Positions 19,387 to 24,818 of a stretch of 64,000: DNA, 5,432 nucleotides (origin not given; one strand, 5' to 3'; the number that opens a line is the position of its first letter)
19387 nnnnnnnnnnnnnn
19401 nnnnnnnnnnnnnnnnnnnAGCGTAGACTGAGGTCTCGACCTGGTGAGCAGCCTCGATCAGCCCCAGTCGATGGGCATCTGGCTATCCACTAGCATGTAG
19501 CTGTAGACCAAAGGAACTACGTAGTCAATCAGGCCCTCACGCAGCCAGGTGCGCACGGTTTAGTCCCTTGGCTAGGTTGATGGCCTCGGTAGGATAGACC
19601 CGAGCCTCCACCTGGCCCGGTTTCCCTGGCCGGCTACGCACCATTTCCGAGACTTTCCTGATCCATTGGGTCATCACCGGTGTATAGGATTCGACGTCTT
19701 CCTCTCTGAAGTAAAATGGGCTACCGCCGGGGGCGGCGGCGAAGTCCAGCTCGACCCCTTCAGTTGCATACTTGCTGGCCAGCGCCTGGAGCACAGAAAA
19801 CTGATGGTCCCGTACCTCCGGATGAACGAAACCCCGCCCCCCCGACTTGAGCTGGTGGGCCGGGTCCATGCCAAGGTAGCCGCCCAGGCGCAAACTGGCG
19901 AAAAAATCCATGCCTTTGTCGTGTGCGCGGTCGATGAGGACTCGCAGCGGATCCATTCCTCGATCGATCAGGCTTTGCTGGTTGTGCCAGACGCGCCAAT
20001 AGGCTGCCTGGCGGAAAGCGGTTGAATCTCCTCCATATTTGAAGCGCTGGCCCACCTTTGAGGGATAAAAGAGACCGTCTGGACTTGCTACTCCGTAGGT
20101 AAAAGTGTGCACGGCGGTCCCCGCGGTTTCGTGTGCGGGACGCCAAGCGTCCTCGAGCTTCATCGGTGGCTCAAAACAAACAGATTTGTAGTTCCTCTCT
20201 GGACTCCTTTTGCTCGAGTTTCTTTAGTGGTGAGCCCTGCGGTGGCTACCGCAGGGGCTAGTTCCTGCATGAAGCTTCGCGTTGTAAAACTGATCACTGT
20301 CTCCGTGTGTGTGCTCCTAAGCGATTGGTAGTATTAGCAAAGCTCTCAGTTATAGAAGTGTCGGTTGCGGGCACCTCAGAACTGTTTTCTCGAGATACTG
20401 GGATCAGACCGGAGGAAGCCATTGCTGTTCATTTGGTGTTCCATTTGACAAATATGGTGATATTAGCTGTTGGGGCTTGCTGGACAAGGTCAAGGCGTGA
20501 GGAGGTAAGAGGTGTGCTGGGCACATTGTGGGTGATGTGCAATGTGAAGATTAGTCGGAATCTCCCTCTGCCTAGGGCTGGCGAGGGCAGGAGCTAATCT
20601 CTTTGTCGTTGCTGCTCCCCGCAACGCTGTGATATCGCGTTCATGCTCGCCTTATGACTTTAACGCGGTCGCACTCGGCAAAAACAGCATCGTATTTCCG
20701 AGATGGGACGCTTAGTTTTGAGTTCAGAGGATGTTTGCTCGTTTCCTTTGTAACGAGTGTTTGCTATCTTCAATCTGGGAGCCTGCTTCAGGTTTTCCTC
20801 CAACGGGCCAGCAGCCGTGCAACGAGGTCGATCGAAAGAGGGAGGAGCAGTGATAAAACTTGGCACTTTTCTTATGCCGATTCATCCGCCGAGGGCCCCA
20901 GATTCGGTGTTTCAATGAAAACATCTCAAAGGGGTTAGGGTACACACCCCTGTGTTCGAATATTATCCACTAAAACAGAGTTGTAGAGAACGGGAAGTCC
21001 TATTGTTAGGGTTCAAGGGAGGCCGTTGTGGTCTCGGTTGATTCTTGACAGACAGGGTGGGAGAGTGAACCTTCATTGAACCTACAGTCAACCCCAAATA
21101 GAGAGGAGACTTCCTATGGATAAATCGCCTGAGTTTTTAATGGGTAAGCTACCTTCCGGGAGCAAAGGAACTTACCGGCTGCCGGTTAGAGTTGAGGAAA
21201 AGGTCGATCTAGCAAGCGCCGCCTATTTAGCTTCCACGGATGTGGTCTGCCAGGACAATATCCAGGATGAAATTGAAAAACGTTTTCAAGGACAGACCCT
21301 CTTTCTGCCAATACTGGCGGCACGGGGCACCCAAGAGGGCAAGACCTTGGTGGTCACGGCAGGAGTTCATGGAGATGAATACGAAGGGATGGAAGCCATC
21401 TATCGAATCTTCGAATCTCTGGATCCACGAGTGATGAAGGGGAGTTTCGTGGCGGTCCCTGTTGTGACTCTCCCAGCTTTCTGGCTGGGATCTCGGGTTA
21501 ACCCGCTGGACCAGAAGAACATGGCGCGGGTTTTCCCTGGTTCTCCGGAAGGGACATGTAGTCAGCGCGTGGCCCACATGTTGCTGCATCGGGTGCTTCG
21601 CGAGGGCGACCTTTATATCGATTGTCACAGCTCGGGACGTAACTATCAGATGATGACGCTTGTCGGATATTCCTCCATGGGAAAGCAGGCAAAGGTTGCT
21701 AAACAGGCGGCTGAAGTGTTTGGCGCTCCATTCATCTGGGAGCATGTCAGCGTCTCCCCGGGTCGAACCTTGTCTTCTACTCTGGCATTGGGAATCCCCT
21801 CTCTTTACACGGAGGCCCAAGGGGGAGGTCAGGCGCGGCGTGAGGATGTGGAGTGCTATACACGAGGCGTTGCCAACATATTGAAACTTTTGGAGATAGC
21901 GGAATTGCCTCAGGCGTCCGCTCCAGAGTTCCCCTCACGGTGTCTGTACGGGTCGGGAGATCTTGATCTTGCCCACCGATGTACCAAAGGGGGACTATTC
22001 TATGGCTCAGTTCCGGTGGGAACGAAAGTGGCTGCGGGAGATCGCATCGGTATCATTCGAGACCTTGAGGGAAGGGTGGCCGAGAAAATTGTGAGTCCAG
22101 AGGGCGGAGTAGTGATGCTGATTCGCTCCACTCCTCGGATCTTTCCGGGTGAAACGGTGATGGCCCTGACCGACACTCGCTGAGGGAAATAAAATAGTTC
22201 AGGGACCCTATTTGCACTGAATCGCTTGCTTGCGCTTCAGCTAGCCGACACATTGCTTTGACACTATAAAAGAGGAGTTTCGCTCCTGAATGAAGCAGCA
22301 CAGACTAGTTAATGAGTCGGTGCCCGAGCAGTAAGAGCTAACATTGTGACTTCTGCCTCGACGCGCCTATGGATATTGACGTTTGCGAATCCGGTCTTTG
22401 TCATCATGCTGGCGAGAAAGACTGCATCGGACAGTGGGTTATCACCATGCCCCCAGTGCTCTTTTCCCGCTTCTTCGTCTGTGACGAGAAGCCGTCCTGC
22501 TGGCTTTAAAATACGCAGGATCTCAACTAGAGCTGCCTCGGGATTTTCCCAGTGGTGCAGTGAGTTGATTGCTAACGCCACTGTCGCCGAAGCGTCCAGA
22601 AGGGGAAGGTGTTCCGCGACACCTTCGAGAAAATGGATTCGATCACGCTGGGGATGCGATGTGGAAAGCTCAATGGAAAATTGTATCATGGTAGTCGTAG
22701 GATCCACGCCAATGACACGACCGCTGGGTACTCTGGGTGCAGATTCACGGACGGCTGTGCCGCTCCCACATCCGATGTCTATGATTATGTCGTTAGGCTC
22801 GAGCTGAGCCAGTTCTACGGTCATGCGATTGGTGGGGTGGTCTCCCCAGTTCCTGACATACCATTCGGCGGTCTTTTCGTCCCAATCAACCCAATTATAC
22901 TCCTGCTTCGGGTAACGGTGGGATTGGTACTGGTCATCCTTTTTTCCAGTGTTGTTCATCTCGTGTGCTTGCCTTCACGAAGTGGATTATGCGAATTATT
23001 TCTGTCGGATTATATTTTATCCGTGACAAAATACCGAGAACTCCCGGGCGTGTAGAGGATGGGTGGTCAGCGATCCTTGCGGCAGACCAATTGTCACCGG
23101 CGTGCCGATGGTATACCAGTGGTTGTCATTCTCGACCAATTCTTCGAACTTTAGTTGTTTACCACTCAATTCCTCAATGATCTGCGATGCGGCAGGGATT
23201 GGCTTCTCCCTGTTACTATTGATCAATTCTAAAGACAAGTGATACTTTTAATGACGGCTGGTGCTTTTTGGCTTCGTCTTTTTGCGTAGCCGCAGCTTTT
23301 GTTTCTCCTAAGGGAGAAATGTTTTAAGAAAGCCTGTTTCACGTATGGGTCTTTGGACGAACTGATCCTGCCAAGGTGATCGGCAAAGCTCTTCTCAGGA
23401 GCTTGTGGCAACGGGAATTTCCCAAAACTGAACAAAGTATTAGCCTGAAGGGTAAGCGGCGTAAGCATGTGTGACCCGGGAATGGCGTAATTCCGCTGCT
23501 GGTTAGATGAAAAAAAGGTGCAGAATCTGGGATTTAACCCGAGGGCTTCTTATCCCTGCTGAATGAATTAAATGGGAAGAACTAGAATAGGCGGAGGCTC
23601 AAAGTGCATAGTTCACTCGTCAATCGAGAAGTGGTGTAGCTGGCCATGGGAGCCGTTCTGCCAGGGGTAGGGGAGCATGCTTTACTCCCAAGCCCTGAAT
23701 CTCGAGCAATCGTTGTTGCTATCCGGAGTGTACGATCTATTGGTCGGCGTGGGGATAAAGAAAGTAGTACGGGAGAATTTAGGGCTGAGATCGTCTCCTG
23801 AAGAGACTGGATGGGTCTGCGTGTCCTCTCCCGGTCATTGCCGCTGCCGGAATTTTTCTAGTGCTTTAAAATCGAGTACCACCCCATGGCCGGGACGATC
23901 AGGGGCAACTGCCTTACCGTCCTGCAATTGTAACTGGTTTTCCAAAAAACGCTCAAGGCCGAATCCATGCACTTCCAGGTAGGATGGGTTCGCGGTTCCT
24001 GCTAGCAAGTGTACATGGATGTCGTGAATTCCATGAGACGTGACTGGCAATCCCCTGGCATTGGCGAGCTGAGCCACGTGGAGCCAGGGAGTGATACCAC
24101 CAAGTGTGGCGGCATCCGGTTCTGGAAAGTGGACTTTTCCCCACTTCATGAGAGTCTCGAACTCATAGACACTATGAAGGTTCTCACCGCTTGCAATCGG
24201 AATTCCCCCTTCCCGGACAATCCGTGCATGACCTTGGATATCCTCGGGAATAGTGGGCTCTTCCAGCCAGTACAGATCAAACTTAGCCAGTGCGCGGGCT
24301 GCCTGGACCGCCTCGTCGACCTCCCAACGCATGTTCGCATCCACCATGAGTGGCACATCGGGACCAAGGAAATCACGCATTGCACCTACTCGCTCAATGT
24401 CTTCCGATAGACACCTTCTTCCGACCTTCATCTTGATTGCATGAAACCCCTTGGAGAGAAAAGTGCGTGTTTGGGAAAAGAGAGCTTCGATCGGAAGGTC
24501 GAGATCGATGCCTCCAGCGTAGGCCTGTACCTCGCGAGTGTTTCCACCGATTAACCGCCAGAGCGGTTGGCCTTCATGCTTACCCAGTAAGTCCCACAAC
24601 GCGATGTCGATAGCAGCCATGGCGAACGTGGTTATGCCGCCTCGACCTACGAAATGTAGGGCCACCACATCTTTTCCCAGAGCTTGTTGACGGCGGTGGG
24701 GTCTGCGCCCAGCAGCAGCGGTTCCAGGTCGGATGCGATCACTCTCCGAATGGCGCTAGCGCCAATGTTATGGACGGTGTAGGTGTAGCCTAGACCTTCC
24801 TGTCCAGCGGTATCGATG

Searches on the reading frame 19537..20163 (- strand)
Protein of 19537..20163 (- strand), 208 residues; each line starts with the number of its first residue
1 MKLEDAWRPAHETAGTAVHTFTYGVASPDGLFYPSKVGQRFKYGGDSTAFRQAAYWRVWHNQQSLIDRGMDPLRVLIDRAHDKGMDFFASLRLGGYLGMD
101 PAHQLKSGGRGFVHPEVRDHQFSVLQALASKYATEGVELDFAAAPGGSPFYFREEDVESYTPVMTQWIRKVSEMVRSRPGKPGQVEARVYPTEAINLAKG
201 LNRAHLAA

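Call 6: search_protein_families(library=pfam, proteins=[window:19537-20163:-], max_evalue=0.01)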
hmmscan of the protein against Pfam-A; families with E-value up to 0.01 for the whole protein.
window:19537-20163:- (208 aa): 1 family
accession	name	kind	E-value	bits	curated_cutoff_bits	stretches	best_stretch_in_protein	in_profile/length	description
PF02638.21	GHL10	-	1.2e-05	25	27.9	0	54-94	53-93/311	Glycosyl hydrolase-like 10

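Call 27: search_protein_families(library=ncbifam, proteins=[window:19537-20163:-], max_evalue=0.01)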
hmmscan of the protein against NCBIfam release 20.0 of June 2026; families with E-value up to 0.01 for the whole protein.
window:19537-20163:- (208 aa): 0 families

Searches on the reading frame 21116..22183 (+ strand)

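Call 10: search_protein_families(library=pfam, proteins=[window:21116-22183:+], max_evalue=0.001)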
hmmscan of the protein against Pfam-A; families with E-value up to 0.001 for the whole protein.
window:21116-22183:+ (355 aa): 1 family
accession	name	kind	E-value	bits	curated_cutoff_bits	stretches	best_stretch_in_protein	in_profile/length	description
PF24827.1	AstE_AspA_cat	-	5.1e-25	88.6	25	1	75-258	2-191/192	Succinylglutamate desuccinylase/Aspartoacylase catalytic domain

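Call 27: search_protein_families(library=ncbifam, proteins=[window:21116-22183:+], max_evalue=0.01)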
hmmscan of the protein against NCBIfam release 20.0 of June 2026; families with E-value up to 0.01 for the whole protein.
window:21116-22183:+ (355 aa): 1 family
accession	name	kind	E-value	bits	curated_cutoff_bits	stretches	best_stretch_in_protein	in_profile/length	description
TIGR02994.1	ectoine_eutE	equivalog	7.5e-31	107.3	402.7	1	64-318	37-289/325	N(2)-acetyl-L-2,4-diaminobutanoate deacetylase DoeB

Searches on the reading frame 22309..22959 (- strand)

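Call 10: search_protein_families(library=pfam, proteins=[window:22309-22959:-], max_evalue=0.001)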
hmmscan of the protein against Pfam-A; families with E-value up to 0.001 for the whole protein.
window:22309-22959:- (216 aa): 12 families
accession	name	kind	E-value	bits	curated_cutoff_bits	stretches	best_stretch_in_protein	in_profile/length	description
PF08241.18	Methyltransf_11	-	2.9e-20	73.1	21.2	1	60-158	1-94/95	Methyltransferase domain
PF13649.12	Methyltransf_25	-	9.1e-18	65.2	27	1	59-155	1-97/97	Methyltransferase domain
PF13847.12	Methyltransf_31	-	4.2e-16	59.4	27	1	55-163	3-113/145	Methyltransferase domain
PF08242.18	Methyltransf_12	-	2.2e-13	51.2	30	1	60-157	1-98/98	Methyltransferase domain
PF13489.12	Methyltransf_23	-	6.1e-12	46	27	1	51-194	18-162/164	Methyltransferase domain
PF01209.24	Ubie_methyltran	-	2.1e-08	34.3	20.1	1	50-160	42-152/233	ubiE/COQ5 methyltransferase family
PF08003.17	Methyltransf_9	-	3.4e-07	30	23.8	1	40-159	101-217/315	Protein of unknown function (DUF1698)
PF05148.21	Methyltransf_8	-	2.8e-06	27.8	27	0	33-68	50-85/219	Hypothetical methyltransferase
PF00891.24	Methyltransf_2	-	0.00016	21.6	22.3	1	46-170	53-175/210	O-methyltransferase domain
PF24675.1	NpmA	-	0.00036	20.3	60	1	55-97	23-66/214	16S rRNA (adenine(1408)-N(1))-methyltransferase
PF02390.23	Methyltransf_4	-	0.00053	19.9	24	0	57-93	3-39/173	Putative methyltransferase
PF20922.3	Anamorsin_N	-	0.00058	20.1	27.1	1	141-203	69-128/163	Anamorsin, N-terminal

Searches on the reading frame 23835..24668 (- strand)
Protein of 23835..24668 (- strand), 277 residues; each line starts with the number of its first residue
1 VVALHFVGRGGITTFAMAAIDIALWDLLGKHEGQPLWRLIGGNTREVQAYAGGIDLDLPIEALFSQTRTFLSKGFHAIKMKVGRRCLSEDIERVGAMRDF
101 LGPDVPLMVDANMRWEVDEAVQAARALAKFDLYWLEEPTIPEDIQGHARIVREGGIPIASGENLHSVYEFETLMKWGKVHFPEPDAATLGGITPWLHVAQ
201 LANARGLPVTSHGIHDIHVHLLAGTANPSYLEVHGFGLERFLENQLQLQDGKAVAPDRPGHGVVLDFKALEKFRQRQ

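Call 10: search_protein_families(library=pfam, proteins=[window:23835-24668:-], max_evalue=0.001)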
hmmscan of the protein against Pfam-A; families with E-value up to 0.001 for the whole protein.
window:23835-24668:- (277 aa): 2 families
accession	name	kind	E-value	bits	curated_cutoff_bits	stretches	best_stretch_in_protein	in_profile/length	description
PF13378.12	MR_MLE_C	-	1.4e-58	198.6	29.4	1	67-267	6-217/219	Enolase C-terminal domain-like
PF02746.21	MR_MLE_N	-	1.1e-07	32.5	22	1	13-41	89-117/117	Mandelate racemase / muconate lactonizing enzyme, N-terminal domain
